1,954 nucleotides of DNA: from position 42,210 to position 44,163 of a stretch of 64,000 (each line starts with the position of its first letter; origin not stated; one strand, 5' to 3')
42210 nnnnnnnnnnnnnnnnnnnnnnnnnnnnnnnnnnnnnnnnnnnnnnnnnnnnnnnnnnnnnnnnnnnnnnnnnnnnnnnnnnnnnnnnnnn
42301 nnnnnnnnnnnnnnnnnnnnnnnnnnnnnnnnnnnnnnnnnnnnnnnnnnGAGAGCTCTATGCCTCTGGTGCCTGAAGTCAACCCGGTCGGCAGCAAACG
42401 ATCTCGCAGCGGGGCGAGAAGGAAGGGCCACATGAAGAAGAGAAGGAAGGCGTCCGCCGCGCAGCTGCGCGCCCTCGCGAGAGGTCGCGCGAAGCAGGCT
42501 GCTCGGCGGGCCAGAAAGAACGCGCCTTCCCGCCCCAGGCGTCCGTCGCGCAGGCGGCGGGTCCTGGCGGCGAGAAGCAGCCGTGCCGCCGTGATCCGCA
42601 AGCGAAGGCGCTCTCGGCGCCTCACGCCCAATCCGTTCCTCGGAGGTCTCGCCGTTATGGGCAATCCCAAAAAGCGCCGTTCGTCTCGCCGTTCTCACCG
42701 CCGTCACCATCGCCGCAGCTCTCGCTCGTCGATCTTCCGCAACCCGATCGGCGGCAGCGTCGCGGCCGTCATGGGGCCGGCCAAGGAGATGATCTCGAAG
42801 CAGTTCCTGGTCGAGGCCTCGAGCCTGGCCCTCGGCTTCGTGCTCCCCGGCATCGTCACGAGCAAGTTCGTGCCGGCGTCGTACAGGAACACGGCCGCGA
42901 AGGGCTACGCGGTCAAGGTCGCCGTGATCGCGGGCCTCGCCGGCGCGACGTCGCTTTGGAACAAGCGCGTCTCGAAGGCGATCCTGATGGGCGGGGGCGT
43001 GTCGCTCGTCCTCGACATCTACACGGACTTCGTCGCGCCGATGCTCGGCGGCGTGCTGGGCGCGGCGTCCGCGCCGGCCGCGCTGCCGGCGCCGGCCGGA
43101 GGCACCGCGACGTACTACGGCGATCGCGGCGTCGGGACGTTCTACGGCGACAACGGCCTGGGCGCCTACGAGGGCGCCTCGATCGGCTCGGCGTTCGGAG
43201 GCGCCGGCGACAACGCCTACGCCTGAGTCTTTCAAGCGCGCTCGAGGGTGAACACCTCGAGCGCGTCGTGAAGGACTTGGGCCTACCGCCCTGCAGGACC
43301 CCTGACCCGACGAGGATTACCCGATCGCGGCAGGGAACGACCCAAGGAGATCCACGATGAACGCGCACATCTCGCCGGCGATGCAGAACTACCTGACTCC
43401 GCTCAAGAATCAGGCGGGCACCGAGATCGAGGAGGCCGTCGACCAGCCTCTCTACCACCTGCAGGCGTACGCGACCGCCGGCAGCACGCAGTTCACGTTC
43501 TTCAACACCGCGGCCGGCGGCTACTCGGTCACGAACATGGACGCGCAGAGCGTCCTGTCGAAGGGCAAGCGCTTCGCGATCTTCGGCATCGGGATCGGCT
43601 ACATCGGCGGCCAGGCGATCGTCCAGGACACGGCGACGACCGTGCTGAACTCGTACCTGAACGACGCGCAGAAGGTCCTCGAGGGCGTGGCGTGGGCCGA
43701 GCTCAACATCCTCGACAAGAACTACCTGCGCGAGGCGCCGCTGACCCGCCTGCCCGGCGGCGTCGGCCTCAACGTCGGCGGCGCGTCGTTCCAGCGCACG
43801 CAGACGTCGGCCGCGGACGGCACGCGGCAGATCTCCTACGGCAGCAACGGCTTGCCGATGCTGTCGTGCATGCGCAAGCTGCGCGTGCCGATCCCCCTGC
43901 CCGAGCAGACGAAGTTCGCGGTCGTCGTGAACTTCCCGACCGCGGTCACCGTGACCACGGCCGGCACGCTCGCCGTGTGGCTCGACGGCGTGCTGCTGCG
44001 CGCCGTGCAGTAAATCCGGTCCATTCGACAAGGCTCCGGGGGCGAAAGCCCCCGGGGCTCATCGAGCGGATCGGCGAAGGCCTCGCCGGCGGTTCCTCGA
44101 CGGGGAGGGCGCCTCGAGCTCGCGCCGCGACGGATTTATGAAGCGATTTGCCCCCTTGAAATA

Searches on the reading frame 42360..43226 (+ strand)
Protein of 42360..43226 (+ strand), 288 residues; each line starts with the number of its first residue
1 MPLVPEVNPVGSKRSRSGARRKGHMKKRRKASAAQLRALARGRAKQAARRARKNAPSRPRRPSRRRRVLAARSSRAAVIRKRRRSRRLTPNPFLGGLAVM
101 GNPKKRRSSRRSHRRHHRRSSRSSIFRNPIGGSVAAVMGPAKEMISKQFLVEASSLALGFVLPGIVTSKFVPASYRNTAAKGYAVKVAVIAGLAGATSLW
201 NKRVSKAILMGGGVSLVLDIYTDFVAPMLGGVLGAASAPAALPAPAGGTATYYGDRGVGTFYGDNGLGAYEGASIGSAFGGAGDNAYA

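Call 5: search_protein_families(library=pfam, proteins=[window:42360-43226:+], max_evalue=1)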
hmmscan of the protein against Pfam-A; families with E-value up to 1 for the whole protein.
window:42360-43226:+ (288 aa): 0 families

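Call 6: search_protein_families(library=phrogs, proteins=[window:42360-43226:+], max_evalue=1)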
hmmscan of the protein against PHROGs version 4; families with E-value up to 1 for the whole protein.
window:42360-43226:+ (288 aa): 1 family
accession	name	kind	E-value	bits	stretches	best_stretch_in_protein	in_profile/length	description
phrog_1047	-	tail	0.91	8.4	0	35-284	746-882/1251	tail associated lysin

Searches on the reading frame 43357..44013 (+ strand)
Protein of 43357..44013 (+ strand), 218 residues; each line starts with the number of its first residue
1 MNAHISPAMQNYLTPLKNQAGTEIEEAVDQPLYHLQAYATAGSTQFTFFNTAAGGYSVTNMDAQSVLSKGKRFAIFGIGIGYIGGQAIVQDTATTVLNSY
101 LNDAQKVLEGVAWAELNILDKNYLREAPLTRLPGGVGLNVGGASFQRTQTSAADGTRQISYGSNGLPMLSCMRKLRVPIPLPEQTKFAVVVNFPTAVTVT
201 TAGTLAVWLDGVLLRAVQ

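Call 5: search_protein_families(library=pfam, proteins=[window:43357-44013:+], max_evalue=1)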
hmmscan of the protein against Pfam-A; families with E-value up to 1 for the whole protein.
window:43357-44013:+ (218 aa): 0 families

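Call 6: search_protein_families(library=phrogs, proteins=[window:43357-44013:+], max_evalue=1)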
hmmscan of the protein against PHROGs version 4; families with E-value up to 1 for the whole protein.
window:43357-44013:+ (218 aa): 0 families

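Call 75: find_homologous_proteins(query=window:43357-44013:+, max_evalue=0.00001)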
Query window:43357-44013:+ (218 aa): 57 proteins with E <= 0.00001 among 600 candidates.
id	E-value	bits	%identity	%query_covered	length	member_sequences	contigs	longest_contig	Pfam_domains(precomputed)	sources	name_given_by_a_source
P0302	1.4e-138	477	100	100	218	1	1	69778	-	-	-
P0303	2.0e-127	440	91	100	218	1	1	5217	-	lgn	-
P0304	5.4e-121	419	86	100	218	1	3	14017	-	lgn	-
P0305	2.3e-117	408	83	100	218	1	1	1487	-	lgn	-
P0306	3.4e-109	381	81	100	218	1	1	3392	-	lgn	-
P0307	2.2e-107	375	79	100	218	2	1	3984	-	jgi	jgi:hypothetical protein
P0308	6.9e-101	354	75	100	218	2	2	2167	-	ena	-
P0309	3.3e-96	339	71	100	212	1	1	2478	-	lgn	-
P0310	5.7e-93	328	70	100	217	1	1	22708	-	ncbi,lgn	-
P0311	3.5e-92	325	68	100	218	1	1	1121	-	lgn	-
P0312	1.1e-90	321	68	100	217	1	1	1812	-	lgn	-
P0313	1.5e-89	317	68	100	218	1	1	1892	-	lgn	-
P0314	6.6e-89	315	68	100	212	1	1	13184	-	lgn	-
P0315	8.1e-89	314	69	100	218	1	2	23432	-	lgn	-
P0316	1.5e-78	281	61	100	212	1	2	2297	-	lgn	-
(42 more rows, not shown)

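Call 85: predict_structure(alignment_id=A4)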
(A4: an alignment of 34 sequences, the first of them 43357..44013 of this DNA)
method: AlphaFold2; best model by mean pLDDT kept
length: 218 residues; sequences in the alignment: 34
mean_pLDDT: 81.2   pTM: 0.77
mean pLDDT of the five models: 81.2, 80.8, 76.7, 73.9, 70.9
residues with pLDDT >= 90: 69; 70-90: 99; 50-70: 43; < 50: 7
segments of 3 or more residues with pLDDT < 50: 163-166
pLDDT, mean of each block of 10 residues (from residue 1): 76 87 87 92 93 84 86 91 79 67 83 91 90 69 53 57 53 87 92 93 91 86
secondary structure, 60 per line:
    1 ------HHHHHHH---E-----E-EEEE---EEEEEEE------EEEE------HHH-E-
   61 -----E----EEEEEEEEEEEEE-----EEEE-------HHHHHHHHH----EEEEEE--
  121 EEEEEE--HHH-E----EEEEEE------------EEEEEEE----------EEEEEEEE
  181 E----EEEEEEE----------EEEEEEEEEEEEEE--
elements in order: H7-13 E25-28 E32-38 E45-48 E71-83 E89-92 H100-108 E113-118 E121-126 E138-143 E156-162 E173-181 E186-192 E203-216

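Call 87: fold_search(model_id=the predicted structure, library=pdb)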
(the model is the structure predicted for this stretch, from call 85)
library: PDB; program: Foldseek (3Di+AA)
matches with E <= 10: 1184; with E <= 0.001: 0
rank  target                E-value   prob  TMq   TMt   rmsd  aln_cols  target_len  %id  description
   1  6oj0_A                3.4e-03  0.99  0.37  0.44  10.2       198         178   13  Cryo-EM reconstruction of Sulfolobus polyhedral virus 1 (SPV1) (released 2019-10-02)
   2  3jci                  8.3e-03  0.69  0.28  0.30  15.0       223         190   11  2.9 Angstrom Resolution Cryo-EM 3-D Reconstruction of Close-packed PCV2 Virus-like Particles (released 2016-02-03)
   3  6dzu_A1               9.2e-03  0.72  0.28  0.31  14.6       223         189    8  Mechanism of cellular recognition by PCV2 (released 2018-12-26)
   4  6ola_A0               9.7e-03  0.66  0.27  0.29  14.9       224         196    7  Structure of the PCV2d virus-like particle (released 2019-09-25)
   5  5ta5_B                9.7e-03  0.57  0.20  0.08  14.1       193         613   12  Crystal structure of BuGH86wt in complex with neoagarooctaose (released 2017-09-13)
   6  5ta0_A                1.0e-02  0.51  0.20  0.09  13.2       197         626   11  Crystal structure of BuGH86E322Q in complex with neoagarooctaose (released 2017-09-13)
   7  5ta5_A                1.0e-02  0.47  0.19  0.09  12.7       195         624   11  Crystal structure of BuGH86wt in complex with neoagarooctaose (released 2017-09-13)
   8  6l62_A                1.2e-02  0.51  0.25  0.28  15.2       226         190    9  Neutralization mechanism of a monoclonal antibody targeting a porcine circovirus type 2 Cap protein conformational epi (released 2020-02-12)
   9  5ta0_B                1.2e-02  0.51  0.20  0.09  13.4       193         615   12  Crystal structure of BuGH86E322Q in complex with neoagarooctaose (released 2017-09-13)
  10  6oj0_Z                1.3e-02  0.89  0.34  0.40  10.6       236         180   10  Cryo-EM reconstruction of Sulfolobus polyhedral virus 1 (SPV1) (released 2019-10-02)
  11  7sqy_C                1.4e-02  0.63  0.27  0.32  13.5       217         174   12  CSDaV GFP mutant (released 2022-05-25)
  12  5zju_1                1.4e-02  0.63  0.27  0.30  14.8       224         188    9  Crystal structure of in vitro expressed and assembled PCV2 Virus-like Particle (released 2019-02-20)
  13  3r0r                  1.6e-02  0.57  0.26  0.29  15.2       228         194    9  The 2.3 A structure of porcine circovirus 2 (released 2011-06-15)
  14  5zju_2                1.7e-02  0.54  0.26  0.29  14.8       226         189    8  Crystal structure of in vitro expressed and assembled PCV2 Virus-like Particle (released 2019-02-20)
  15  6qt9_g                2.0e-02  0.69  0.28  0.35  13.7       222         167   10  Cryo-EM structure of SH1 full particle. (released 2019-04-10)
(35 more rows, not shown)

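Call 98: search_solved_structures(query=A4, max_evalue=10)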
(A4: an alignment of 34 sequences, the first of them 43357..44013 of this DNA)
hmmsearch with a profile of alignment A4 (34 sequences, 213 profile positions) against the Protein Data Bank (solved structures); distinct sequences matched with E-value up to 10: 1.
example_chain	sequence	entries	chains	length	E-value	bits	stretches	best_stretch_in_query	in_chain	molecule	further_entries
9lbn_H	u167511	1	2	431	0.33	13.6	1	14-66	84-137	portal protein gp1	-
